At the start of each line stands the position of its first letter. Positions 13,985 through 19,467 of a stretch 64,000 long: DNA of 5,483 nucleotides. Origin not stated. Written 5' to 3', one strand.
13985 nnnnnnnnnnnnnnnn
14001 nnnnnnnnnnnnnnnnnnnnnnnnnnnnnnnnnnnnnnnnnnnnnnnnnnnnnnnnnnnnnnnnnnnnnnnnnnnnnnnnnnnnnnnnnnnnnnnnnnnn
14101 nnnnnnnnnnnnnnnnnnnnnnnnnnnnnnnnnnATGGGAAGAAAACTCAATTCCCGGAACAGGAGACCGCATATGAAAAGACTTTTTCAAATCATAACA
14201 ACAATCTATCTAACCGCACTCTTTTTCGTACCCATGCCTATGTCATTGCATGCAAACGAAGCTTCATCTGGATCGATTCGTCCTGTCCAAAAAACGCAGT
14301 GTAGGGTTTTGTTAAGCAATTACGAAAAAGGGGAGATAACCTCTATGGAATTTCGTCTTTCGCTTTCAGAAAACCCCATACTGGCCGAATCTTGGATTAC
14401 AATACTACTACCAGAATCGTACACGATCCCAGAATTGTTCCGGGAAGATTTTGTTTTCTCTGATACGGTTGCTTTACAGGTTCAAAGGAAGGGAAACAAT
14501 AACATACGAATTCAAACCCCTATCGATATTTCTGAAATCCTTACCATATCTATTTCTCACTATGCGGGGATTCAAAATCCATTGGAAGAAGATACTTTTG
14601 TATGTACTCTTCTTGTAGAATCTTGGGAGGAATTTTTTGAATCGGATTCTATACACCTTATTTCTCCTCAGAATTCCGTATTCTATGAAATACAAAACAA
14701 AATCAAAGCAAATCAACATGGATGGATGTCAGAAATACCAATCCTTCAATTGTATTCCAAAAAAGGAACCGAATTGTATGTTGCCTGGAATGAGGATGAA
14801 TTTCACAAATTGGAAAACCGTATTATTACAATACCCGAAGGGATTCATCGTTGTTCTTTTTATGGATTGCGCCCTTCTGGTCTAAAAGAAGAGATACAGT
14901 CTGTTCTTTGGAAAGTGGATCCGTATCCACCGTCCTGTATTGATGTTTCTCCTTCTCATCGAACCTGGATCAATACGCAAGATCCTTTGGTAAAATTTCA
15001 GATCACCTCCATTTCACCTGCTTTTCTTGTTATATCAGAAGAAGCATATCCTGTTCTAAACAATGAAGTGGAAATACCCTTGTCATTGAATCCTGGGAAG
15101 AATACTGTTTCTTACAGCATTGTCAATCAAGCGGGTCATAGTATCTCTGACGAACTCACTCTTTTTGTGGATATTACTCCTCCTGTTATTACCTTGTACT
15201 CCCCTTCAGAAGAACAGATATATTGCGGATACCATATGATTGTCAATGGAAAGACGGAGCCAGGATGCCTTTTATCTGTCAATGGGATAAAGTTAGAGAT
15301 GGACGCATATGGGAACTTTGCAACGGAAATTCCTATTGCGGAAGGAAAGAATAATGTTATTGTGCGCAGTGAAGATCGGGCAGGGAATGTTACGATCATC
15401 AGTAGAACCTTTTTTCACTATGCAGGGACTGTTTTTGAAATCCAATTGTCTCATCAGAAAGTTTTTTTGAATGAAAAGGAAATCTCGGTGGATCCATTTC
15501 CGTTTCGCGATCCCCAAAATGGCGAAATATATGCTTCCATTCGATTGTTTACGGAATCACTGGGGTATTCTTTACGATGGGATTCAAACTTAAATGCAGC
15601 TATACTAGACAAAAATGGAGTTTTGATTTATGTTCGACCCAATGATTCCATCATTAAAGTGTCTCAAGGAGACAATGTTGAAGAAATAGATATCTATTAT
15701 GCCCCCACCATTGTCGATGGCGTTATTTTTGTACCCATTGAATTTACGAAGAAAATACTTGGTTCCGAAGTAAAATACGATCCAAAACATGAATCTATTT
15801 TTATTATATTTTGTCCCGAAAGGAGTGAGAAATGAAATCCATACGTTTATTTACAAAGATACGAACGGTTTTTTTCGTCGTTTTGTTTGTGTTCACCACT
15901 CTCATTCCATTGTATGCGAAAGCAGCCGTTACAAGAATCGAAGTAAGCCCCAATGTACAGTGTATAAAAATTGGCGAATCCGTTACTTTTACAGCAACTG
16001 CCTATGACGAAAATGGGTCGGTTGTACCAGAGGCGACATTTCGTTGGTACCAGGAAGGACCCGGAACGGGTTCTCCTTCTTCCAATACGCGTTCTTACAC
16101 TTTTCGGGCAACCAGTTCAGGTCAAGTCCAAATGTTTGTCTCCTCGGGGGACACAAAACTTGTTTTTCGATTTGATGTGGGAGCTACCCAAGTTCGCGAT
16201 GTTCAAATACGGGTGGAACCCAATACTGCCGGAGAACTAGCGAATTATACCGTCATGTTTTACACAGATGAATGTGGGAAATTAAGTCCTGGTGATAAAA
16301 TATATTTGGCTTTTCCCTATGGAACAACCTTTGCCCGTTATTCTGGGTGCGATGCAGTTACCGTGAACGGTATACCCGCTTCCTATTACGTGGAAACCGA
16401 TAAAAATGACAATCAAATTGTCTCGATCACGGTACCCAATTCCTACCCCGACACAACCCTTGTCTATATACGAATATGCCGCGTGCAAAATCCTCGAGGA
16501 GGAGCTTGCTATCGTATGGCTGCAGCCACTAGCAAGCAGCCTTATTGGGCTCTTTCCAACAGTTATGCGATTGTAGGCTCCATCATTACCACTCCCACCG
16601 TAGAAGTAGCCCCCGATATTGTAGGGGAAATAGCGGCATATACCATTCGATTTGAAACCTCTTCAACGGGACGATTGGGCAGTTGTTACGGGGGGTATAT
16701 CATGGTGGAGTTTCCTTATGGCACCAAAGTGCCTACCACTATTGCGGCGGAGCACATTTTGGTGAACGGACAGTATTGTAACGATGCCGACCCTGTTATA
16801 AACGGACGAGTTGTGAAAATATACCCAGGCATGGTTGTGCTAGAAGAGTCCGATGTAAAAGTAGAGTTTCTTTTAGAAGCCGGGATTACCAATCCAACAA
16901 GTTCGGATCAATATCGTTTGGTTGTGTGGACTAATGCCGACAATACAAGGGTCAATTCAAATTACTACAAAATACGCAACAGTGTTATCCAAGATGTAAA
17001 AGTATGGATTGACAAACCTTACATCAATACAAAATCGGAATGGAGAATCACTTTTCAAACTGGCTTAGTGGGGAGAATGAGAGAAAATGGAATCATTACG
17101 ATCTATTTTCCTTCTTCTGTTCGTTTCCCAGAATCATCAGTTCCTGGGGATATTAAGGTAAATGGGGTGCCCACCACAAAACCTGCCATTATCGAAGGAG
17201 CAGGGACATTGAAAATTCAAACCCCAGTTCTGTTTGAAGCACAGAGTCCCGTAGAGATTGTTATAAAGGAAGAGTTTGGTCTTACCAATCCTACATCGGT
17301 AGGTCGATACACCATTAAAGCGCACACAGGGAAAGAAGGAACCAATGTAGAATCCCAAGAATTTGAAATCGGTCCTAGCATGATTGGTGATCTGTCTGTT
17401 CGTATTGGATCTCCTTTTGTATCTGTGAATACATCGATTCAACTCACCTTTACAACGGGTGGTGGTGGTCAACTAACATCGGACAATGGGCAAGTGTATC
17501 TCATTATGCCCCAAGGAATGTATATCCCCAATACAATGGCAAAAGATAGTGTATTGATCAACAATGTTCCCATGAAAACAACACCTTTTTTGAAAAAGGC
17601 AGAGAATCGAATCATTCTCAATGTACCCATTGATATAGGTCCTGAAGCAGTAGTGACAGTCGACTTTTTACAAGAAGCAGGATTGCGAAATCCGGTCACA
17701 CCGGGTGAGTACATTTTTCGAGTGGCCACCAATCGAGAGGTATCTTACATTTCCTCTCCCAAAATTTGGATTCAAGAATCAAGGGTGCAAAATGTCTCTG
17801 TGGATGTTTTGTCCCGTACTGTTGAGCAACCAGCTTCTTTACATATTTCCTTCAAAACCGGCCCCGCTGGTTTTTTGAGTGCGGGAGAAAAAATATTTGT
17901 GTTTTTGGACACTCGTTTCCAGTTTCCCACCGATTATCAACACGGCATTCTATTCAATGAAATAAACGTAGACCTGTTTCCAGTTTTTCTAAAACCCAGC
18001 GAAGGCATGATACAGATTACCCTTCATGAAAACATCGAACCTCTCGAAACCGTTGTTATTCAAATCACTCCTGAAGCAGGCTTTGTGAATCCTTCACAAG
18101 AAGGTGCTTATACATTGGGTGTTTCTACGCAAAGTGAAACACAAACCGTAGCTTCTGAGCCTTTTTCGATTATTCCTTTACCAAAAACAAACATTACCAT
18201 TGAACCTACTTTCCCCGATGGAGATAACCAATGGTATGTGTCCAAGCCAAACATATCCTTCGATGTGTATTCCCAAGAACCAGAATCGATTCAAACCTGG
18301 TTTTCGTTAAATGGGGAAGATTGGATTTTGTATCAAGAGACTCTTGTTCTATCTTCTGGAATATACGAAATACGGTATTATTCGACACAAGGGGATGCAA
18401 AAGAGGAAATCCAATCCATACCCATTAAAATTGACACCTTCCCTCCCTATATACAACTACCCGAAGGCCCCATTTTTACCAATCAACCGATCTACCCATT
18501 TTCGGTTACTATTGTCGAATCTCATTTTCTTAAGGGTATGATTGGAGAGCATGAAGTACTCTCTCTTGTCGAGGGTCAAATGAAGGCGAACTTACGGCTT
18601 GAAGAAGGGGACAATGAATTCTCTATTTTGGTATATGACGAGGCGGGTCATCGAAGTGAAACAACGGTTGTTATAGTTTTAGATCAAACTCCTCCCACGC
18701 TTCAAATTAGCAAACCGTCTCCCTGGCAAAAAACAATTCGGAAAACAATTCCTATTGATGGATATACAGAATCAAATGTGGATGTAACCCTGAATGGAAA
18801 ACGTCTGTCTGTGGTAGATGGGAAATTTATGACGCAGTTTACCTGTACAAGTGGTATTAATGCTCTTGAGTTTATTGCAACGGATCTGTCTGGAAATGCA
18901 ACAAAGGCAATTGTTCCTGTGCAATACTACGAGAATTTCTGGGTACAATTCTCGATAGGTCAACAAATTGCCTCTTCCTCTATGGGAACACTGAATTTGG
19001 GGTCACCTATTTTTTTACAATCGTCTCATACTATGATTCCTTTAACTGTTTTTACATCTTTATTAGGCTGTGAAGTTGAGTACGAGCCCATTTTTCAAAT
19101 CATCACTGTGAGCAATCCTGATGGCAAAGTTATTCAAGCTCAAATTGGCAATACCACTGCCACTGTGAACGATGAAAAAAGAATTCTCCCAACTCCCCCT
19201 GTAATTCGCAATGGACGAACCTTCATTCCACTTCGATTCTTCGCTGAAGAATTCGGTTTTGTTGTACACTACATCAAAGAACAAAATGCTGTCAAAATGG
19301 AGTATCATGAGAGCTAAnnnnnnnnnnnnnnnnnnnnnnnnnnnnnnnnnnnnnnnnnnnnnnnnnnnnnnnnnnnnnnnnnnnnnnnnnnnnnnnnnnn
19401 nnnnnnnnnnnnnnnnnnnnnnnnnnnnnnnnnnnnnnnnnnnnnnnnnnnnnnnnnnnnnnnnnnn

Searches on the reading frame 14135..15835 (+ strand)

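Call 19: search_protein_families(library=pfam, proteins=[window:14135-15835:+], max_evalue=0.01)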
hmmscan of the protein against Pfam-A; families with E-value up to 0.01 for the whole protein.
window:14135-15835:+ (566 aa): 2 families
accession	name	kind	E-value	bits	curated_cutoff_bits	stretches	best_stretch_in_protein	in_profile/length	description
PF07833.16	Cu_amine_oxidN1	-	1.5e-15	57.5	24.2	1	445-557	2-108/108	Copper amine oxidase N-terminal domain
PF09136.16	Glucodextran_B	-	3.1e-11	43.5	27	1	350-426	1-79/83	Glucodextranase, domain B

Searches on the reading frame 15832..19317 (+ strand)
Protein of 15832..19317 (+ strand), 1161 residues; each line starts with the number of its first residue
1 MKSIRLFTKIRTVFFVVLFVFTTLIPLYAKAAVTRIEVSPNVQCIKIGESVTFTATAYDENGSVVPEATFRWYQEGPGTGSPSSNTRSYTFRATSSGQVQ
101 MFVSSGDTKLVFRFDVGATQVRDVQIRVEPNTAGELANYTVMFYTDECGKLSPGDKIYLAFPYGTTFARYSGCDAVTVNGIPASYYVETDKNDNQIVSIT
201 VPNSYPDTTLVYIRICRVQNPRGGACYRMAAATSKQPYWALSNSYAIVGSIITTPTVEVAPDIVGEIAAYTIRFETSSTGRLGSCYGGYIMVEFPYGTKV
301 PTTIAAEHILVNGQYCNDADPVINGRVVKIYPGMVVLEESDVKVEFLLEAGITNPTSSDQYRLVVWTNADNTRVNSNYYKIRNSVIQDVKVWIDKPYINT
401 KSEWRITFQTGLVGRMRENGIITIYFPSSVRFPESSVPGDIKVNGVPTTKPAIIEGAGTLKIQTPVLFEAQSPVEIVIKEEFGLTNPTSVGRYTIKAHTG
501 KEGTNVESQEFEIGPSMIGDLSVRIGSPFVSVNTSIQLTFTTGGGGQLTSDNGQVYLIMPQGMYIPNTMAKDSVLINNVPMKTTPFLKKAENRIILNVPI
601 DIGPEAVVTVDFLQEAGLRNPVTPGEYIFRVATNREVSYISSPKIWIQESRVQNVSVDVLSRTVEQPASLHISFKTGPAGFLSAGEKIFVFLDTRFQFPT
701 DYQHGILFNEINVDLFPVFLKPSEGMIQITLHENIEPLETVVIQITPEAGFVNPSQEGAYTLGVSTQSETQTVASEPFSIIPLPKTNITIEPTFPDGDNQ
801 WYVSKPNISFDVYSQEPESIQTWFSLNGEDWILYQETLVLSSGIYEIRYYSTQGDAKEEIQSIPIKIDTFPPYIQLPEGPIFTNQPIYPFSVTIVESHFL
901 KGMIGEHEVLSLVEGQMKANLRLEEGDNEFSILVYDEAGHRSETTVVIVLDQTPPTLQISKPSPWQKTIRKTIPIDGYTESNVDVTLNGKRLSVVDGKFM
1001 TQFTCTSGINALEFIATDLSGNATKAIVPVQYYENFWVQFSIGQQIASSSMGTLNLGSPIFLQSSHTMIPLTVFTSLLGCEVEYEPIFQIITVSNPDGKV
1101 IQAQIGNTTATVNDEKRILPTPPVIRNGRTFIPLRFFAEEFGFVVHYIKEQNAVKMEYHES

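Call 19: search_protein_families(library=pfam, proteins=[window:15832-19317:+], max_evalue=0.01)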
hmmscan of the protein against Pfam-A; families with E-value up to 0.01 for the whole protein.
window:15832-19317:+ (1161 aa): 4 families
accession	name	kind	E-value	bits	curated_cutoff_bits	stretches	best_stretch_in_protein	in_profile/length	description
PF07833.16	Cu_amine_oxidN1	-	2.4e-23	82.5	24.2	2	1060-1155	13-107/108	Copper amine oxidase N-terminal domain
PF09136.16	Glucodextran_B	-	4.1e-13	49.5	27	1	955-1030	1-79/83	Glucodextranase, domain B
PF10989.13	DUF2808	-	0.00023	21.6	25.3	0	722-772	86-133/146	Protein of unknown function (DUF2808)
PF14059.11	DUF4251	-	0.0044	17.5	27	0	154-215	47-109/133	Domain of unknown function (DUF4251)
